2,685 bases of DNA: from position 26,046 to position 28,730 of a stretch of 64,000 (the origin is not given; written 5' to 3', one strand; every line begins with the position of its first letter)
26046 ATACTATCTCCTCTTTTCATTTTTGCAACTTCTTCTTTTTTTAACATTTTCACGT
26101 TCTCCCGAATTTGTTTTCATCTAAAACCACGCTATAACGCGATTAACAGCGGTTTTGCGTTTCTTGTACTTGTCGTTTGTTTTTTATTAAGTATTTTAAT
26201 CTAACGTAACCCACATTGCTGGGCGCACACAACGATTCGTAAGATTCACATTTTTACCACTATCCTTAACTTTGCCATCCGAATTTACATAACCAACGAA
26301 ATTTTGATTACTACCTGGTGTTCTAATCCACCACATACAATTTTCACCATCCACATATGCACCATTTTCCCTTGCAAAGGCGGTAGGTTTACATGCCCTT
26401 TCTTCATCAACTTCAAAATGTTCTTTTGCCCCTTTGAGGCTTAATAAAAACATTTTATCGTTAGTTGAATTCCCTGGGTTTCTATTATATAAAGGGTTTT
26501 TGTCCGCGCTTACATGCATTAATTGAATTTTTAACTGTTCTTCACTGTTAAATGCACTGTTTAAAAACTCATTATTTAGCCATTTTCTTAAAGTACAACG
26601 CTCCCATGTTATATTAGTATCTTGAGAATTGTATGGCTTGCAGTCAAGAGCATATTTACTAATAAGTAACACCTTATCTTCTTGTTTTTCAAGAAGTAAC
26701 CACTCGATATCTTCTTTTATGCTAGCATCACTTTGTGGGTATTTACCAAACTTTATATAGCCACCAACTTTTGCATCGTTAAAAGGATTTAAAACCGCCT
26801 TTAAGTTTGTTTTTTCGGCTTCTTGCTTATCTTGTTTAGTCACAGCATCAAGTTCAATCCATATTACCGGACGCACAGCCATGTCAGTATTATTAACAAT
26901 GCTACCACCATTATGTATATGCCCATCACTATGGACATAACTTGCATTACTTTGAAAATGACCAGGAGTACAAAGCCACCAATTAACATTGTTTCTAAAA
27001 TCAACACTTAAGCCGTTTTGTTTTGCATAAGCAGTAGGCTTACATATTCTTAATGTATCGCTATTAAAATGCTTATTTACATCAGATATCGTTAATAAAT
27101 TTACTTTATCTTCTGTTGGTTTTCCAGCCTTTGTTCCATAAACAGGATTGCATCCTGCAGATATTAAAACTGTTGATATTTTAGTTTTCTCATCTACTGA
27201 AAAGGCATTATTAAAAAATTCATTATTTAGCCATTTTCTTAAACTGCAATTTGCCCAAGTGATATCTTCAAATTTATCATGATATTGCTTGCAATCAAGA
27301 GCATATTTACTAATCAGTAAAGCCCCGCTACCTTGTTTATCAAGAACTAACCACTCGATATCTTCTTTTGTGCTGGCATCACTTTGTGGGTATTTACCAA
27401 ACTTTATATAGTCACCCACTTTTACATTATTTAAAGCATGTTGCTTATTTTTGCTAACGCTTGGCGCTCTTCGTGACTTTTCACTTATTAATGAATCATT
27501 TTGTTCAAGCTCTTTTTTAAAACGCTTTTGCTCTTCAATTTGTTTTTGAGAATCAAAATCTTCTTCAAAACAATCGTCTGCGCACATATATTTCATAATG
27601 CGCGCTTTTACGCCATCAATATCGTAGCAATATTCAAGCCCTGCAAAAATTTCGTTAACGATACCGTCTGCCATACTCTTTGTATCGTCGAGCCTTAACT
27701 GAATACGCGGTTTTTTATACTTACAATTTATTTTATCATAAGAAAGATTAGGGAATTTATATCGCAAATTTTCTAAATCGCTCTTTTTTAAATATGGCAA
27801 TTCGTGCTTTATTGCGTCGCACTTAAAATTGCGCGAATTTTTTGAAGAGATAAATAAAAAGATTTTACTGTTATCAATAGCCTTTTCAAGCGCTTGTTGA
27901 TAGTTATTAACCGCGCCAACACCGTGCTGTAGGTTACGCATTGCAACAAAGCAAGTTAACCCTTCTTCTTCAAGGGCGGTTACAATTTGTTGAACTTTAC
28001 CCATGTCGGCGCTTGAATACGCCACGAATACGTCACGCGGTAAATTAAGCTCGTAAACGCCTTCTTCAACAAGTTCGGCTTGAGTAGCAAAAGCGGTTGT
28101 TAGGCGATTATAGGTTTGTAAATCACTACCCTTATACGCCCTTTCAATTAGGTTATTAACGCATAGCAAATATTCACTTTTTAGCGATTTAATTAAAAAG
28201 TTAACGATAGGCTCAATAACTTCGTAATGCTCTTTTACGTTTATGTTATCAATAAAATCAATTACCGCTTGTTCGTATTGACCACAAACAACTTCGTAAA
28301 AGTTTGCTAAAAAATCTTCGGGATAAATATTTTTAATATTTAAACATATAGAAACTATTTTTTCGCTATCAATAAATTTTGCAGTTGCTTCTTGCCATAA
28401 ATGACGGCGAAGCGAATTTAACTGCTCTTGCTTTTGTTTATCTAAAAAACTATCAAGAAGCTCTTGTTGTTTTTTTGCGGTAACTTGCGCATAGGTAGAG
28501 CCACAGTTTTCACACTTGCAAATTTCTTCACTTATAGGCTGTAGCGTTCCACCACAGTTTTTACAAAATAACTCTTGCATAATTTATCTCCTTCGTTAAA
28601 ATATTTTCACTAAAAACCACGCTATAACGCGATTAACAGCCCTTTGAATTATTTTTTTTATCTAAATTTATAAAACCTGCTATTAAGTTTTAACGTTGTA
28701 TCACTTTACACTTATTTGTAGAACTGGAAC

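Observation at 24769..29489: Four-gene array after rsmA: TIR-like effector-style protein plus DUF6273-like repeat proteins plus acidic-tailed GtrA-like protein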

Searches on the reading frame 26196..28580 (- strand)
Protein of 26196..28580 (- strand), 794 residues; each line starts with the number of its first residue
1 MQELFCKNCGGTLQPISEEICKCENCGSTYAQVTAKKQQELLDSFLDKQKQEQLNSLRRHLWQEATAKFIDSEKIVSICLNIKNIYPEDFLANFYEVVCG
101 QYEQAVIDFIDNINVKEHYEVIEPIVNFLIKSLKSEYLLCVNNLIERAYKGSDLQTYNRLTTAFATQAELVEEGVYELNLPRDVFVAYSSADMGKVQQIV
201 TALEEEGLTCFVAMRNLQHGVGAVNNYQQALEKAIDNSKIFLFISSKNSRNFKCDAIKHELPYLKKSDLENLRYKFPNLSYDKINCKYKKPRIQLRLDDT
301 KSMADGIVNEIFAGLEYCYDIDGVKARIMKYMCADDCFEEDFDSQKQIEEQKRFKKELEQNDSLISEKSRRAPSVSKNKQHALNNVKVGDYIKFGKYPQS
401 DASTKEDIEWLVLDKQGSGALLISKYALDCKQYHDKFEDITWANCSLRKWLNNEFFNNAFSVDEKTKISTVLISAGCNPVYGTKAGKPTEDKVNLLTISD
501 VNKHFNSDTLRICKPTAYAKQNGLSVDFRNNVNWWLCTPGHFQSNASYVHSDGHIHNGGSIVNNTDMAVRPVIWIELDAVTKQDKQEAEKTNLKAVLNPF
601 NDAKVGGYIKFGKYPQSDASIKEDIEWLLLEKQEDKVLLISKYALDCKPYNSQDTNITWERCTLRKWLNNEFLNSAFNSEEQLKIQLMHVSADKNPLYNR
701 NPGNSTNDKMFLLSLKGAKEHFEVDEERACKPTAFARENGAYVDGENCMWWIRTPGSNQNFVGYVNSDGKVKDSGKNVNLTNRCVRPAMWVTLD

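Call 3: search_protein_families(library=pfam, proteins=[window:26196-28580:-], max_evalue=0.1)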
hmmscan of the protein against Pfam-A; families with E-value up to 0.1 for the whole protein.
window:26196-28580:- (794 aa): 4 families
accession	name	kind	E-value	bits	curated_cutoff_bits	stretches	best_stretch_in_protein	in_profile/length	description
PF19789.6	DUF6273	-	2.3e-53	181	23.5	2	635-792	2-171/172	Domain of unknown function (DUF6273)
PF13676.11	TIR_2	-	6.4e-09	36.8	28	1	184-252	1-65/122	TIR domain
PF01582.25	TIR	-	0.02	15.2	21.3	1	196-253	18-71/179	TIR domain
PF09642.15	YonK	-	0.082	13.6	25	0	564-605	5-47/60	YonK protein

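Call 4: search_protein_families(library=padloc, proteins=[window:26196-28580:-], max_evalue=0.1)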
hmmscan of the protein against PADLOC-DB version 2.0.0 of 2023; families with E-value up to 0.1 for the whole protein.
window:26196-28580:- (794 aa): 2 families
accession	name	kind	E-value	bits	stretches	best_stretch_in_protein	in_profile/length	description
PDLC00436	ThsB1|ThsB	-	0.0021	15.6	1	173-251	27-105/183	TIR-like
PDLC02012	SAVED5--SAVED_TIR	-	0.0096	13.1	1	182-247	14-76/404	-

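Call 5: search_protein_families(library=ncbifam, proteins=[window:26196-28580:-], max_evalue=0.01)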
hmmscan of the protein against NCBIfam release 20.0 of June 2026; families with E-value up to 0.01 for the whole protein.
window:26196-28580:- (794 aa): 1 family
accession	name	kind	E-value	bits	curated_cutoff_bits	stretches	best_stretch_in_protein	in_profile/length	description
NF001527.0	PRK00364.1-2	subfamily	0.0029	17.8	120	0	378-413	51-85/96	co-chaperone GroES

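Call 6: find_homologous_proteins(query=window:26196-28580:-, max_evalue=0.001)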
Query window:26196-28580:- (794 aa): 732 proteins with E <= 0.001 among 8000 candidates; the best 120 are listed.
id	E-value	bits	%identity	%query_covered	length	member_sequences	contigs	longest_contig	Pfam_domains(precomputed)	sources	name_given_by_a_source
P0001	0.0e+0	1840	100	100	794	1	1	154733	PF19789.7,PF13676.12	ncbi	-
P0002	4.4e-233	794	41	56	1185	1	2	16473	PF19789.7,PF13676.12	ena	-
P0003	3.8e-221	755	40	51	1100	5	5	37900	PF19789.7,PF22273.2,PF02887.22,PF24102.2,PF22656.3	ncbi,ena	-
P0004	3.6e-195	669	39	51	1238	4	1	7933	PF19789.7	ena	-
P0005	2.4e-190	653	76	48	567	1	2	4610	PF13306.13,PF13676.12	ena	-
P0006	2.1e-188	646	80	45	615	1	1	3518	PF13306.13,PF13676.12,PF13855.13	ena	-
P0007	2.3e-178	613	72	49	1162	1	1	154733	PF13306.13,PF13676.12,PF13855.13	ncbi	-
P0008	8.6e-174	598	71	49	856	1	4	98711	PF13306.13,PF13676.12,PF13855.13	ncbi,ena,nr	ncbi:MAG: leucine-rich repeat protein [Clostridia bacterium]|nr:leucine-rich repeat protein [Clostri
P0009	1.5e-169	584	37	53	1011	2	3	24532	PF19789.7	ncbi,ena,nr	ncbi:MAG: hypothetical protein IKS10_03935 [Lachnospiraceae bacterium]|nr:hypothetical protein [Lach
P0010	1.6e-166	574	71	47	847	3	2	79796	PF13306.13,PF13676.12,PF13855.13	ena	-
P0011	2.3e-164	567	45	53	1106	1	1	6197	PF07714.24,PF00069.32,PF19789.7,PF03109.23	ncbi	-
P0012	6.9e-157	542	40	54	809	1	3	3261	PF19789.7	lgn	-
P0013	9.1e-149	515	63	48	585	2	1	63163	PF13676.12,PF05154.22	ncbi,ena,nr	ncbi:MAG: NINE protein [Clostridia bacterium]|nr:NINE protein [Clostridia bacterium]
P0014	3.5e-148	513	33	99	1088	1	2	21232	PF19789.7,PF13676.12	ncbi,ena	-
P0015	5.0e-148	513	45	43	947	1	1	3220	PF19789.7,PF13676.12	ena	-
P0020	4.2e-137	477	62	42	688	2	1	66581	PF13306.13,PF13676.12,PF13855.13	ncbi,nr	ncbi:MAG: leucine-rich repeat protein [Clostridia bacterium]|nr:leucine-rich repeat protein [Clostri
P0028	3.1e-122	428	47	51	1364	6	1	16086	PF19789.7,PF13676.12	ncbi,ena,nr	ncbi:MAG: TIR domain-containing protein [Clostridia bacterium]|nr:TIR domain-containing protein [Clo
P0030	6.2e-121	423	34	100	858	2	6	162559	PF19789.7,PF13428.13,PF13676.12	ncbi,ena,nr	ncbi:MAG: toll/interleukin-1 receptor domain-containing protein [Clostridia bacterium]|nr:toll/inter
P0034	2.1e-109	385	46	52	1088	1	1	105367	PF14559.13,PF19789.7,PF13414.13,PF00515.35,PF13176.13,PF13428.13,PF13676.12,PF13174.13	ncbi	-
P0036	8.1e-106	373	43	54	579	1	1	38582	PF19789.7,PF13676.12,PF08937.17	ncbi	-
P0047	4.9e-95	338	35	73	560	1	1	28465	PF19789.7,PF13676.12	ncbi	-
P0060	7.7e-87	310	37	56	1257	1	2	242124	PF19789.7,PF13428.13,PF13676.12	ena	-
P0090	2.3e-77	279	43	42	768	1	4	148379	PF13240.12,PF13306.13,PF12773.14,PF13676.12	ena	-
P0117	1.7e-74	270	43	41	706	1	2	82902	PF13306.13,PF13676.12,PF13855.13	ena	-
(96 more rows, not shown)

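Call 9: find_encoding_contigs(protein=P0001, flank=10000, max_places=4)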
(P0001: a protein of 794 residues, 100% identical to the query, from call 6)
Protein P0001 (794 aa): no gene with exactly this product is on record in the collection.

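Call 10: find_encoding_contigs(protein=P0007, flank=10000, max_places=4)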
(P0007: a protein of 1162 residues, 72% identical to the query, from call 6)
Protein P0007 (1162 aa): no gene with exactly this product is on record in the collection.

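Call 17: find_encoding_contigs(protein=P0008, flank=10000, max_places=3)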
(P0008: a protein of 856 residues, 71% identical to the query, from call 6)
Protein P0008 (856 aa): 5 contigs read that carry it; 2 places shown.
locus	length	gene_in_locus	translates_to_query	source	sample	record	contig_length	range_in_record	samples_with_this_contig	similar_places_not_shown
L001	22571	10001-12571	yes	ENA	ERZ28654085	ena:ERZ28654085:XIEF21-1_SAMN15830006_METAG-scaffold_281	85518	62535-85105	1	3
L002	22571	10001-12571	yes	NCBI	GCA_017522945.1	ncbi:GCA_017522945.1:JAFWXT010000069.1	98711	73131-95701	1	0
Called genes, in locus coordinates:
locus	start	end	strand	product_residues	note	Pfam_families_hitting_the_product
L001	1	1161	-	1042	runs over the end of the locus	PF13676:TIR_2 (weak), PF13306:LRR_5, PF13855:LRR_8 (weak), PF13306:LRR_5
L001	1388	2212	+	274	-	-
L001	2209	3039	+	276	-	PF02163:Peptidase_M50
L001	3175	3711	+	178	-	PF00156:Pribosyltran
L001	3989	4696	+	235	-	PF00696:AA_kinase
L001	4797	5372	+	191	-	PF01765:RRF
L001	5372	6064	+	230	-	PF01255:Prenyltransf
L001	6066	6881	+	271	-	PF01148:CTP_transf_1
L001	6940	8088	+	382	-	PF02670:DXP_reductoisom, PF08436:DXP_redisom_C, PF13288:DXPR_C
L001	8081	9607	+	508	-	PF02163:Peptidase_M50, PF13180:PDZ_2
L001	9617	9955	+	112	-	PF04266:ASCH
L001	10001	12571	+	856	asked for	PF13676:TIR_2, PF13306:LRR_5, PF13855:LRR_8 (faint), PF13306:LRR_5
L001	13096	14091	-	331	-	PF02504:FA_synthesis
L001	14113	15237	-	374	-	PF00583:Acetyltransf_1 (faint)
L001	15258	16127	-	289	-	PF02645:DegV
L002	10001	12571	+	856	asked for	PF13676:TIR_2, PF13306:LRR_5, PF13855:LRR_8 (faint), PF13306:LRR_5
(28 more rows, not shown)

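Call 49: find_encoding_contigs(protein=P0014, flank=8000, max_places=2)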
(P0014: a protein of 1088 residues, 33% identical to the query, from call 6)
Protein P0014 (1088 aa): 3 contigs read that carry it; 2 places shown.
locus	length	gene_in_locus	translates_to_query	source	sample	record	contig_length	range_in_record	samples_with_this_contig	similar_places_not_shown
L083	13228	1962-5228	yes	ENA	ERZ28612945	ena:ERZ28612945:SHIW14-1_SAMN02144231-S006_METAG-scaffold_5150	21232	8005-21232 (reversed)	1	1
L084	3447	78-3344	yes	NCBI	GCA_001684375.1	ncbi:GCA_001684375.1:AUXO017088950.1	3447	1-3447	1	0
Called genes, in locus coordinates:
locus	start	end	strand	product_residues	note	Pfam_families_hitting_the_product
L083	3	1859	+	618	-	?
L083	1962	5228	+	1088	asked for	PF13676:TIR_2, PF19789:DUF6273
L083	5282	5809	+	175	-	PF02664:LuxS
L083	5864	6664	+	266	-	-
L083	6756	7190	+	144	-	PF02082:Rrf2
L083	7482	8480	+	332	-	PF13527:Acetyltransf_9 (faint), PF13673:Acetyltransf_10, PF00583:Acetyltransf_1, PF12746:GNAT_acetyltran (faint), PF13508:Acetyltransf_7, PF00583:Acetyltransf_1, PF13673:Acetyltransf_10, PF13508:Acetyltransf_7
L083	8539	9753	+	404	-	PF13410:GST_C_2 (weak)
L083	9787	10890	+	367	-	PF13379:NMT1_2 (faint)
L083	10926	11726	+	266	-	PF00005:ABC_tran, PF09818:ABC_ATPase (faint), PF13304:AAA_21 (weak)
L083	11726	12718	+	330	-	PF00528:BPD_transp_1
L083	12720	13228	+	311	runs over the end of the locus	PF00291:PALP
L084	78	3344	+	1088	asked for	PF13676:TIR_2, PF19789:DUF6273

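Call 50: find_encoding_contigs(protein=P0047, flank=8000, max_places=2)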
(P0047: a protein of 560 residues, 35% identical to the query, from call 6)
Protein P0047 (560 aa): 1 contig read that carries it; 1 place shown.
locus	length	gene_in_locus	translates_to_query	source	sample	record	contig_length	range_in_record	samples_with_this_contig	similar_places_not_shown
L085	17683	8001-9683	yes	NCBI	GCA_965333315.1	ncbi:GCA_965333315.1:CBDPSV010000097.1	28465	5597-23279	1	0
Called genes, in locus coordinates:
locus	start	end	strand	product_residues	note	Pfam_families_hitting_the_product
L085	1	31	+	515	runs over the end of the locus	-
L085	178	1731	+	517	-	PF13396:PLDc_N (weak), PF13091:PLDc_2, PF00614:PLDc (weak), PF13091:PLDc_2, PF00614:PLDc (weak)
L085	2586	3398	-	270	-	PF00165:HTH_AraC (weak), PF12833:HTH_18, PF00165:HTH_AraC (weak)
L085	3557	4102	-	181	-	PF09537:DUF2383 (faint)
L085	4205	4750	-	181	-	PF13353:Fer4_12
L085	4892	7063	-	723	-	PF03477:ATP-cone, PF13597:NRDD, PF01228:Gly_radical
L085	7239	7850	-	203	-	-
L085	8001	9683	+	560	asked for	PF13676:TIR_2 (weak), PF19789:DUF6273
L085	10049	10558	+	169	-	PF00702:Hydrolase, PF13419:HAD_2 (weak), PF13242:Hydrolase_like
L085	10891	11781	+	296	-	PF01261:AP_endonuc_2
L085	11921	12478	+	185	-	-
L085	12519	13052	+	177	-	-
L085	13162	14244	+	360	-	PF01321:Creatinase_N, PF00557:Peptidase_M24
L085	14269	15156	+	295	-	-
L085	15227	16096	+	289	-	-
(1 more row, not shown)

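Call 51: find_encoding_contigs(protein=P0002, flank=8000, max_places=2)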
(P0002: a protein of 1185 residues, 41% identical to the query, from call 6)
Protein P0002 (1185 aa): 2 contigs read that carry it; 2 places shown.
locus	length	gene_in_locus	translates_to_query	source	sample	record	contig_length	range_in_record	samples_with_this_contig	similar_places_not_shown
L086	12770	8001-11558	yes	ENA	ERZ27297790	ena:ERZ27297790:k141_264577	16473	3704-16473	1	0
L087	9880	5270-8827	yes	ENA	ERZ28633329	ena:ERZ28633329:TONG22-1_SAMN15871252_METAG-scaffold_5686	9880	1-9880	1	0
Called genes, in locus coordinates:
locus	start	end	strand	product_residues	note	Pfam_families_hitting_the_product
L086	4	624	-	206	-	PF01894:YjbQ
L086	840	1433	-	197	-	PF13580:SIS_2 (faint), PF01380:SIS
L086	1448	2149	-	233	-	PF00121:TIM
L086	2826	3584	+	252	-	PF04703:FaeA (weak), PF08220:HTH_DeoR, PF08279:HTH_11, PF13412:HTH_24 (faint), PF00455:DeoRC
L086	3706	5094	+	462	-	-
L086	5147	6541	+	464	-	PF00254:FKBP_C, PF05698:Trigger_C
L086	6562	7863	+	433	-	-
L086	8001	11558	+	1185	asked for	PF13676:TIR_2 (weak), PF19789:DUF6273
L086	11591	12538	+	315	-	PF00892:EamA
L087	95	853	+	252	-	PF04703:FaeA (weak), PF08220:HTH_DeoR, PF08279:HTH_11, PF13412:HTH_24 (faint), PF00455:DeoRC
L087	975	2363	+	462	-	-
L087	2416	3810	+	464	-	PF00254:FKBP_C, PF05698:Trigger_C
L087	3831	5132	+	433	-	-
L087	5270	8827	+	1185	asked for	PF13676:TIR_2 (weak), PF19789:DUF6273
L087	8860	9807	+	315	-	PF00892:EamA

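Call 63: find_encoding_contigs(protein=P0030, flank=8000, max_places=2)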
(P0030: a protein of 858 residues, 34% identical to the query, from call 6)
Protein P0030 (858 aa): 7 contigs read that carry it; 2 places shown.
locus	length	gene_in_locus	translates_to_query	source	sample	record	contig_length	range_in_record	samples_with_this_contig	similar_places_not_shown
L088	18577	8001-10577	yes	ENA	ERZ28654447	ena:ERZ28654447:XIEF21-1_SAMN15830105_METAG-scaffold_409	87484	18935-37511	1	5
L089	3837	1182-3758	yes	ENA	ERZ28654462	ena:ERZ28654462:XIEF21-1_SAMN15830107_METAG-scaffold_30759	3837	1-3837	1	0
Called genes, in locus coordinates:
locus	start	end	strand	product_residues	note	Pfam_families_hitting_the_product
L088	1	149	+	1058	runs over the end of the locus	PF13428:TPR_14 (faint), PF14559:TPR_19 (faint), PF13676:TIR_2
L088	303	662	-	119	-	-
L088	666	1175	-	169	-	-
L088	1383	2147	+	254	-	-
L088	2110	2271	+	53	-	-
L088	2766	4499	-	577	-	PF05833:NFACT_N, PF05670:NFACT-R_1 (weak)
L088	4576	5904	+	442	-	PF05697:Trigger_N, PF00254:FKBP_C, PF05698:Trigger_C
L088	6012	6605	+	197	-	PF00574:CLP_protease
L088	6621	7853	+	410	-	PF06689:zf-C4_ClpX, PF00493:MCM (weak), PF05496:RuvB_N (weak), PF01078:Mg_chelatase (faint), PF00004:AAA, PF07724:AAA_2, PF07728:AAA_5 (weak), PF10431:ClpB_D2-small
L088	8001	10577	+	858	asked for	PF13428:TPR_14 (faint), PF13676:TIR_2, PF19789:DUF6273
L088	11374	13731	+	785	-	PF02190:LON_substr_bdg, PF00004:AAA, PF07728:AAA_5, PF22667:Lon_lid, PF05362:Lon_C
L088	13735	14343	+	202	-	PF03193:RsgA_GTPase (faint), PF01926:MMR_HSR1, PF02421:FeoB_N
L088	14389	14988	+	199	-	-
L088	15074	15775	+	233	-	PF00149:Metallophos, PF12850:Metallophos_2 (weak)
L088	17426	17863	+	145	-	PF02381:MraZ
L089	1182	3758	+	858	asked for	PF13428:TPR_14 (faint), PF13676:TIR_2, PF19789:DUF6273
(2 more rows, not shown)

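Call 79: search_protein_families(library=phrogs, proteins=[window:26196-28580:-], max_evalue=0.001)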
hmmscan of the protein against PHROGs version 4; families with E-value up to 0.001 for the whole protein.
window:26196-28580:- (794 aa): 2 families
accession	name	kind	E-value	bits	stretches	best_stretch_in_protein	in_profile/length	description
phrog_9958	-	unknown function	7.4e-19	68.9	2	379-594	3-193/210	-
phrog_28517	-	unknown function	1.7e-05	26.3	0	752-788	4-39/71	-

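Call 86: find_encoding_contigs(protein=P0020, flank=8000, max_places=1)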
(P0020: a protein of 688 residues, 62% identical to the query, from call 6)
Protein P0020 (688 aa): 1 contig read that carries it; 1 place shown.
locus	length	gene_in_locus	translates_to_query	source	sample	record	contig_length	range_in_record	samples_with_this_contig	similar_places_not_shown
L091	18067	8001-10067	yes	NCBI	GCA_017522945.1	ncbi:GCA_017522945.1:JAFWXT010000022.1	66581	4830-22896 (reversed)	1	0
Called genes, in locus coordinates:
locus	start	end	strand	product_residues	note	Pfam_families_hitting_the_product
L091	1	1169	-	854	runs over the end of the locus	PF00403:HMA, PF00122:E1-E2_ATPase, PF00702:Hydrolase, PF00403:HMA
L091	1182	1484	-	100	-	PF02583:Trns_repr_metal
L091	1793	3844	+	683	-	PF00009:GTP_EFTU, PF22042:EF-G_D2, PF03144:GTP_EFTU_D2, PF14492:EFG_III, PF03764:EFG_IV, PF00679:EFG_C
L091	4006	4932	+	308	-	PF00294:PfkB, PF08543:Phos_pyr_kin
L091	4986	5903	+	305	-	PF00070:Pyr_redox (faint), PF00890:FAD_binding_2 (weak), PF01266:DAO (weak), PF03486:HI0933_like (faint), PF07992:Pyr_redox_2, PF12831:FAD_oxidored, PF13450:NAD_binding_8 (weak), PF13738:Pyr_redox_3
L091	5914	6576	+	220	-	PF01081:Aldolase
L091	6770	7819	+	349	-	PF00044:Gp_dh_N, PF02800:Gp_dh_C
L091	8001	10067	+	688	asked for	PF13676:TIR_2, PF13306:LRR_5, PF13855:LRR_8 (faint), PF13306:LRR_5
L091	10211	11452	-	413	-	PF00365:PFK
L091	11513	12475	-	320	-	PF00365:PFK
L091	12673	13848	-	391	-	PF02163:Peptidase_M50 (weak)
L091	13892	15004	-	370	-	PF04055:Radical_SAM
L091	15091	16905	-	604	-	PF00009:GTP_EFTU, PF03144:GTP_EFTU_D2, PF00679:EFG_C, PF06421:LepA_C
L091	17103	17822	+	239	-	PF03009:GDPD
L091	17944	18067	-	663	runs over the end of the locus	PF03706:LPG_synthase_TM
